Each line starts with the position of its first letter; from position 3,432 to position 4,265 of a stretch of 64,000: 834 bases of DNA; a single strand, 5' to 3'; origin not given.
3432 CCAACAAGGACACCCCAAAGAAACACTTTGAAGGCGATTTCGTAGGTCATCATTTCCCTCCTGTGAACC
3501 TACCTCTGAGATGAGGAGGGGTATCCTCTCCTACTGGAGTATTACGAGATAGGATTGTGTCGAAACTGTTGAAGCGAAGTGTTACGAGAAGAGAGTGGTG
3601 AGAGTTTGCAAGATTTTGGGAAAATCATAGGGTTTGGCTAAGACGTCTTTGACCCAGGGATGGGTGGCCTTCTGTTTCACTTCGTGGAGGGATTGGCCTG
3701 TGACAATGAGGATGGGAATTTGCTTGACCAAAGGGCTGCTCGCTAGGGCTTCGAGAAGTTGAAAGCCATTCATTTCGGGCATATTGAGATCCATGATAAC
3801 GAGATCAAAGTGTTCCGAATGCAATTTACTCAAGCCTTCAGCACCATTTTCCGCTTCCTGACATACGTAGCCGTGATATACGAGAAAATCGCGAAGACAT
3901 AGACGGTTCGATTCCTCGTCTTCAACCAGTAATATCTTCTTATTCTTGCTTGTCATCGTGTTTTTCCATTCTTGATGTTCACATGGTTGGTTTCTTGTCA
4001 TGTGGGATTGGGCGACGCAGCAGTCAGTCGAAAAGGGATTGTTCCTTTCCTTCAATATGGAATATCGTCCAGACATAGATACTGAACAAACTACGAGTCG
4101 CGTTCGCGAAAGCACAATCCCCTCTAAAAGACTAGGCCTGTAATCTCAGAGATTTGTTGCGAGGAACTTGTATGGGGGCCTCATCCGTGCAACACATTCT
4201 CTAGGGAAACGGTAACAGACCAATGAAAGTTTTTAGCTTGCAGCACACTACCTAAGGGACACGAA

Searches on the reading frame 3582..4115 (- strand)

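Call 103: search_protein_families(library=pfam, proteins=[window:3582-4115:-], max_evalue=0.0001)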
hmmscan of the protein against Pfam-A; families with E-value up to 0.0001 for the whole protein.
window:3582-4115:- (177 aa): 1 family
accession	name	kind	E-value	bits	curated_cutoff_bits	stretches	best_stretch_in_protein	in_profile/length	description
PF00072.30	Response_reg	-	1.7e-25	89.8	30.2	1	61-172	1-110/111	Response regulator receiver domain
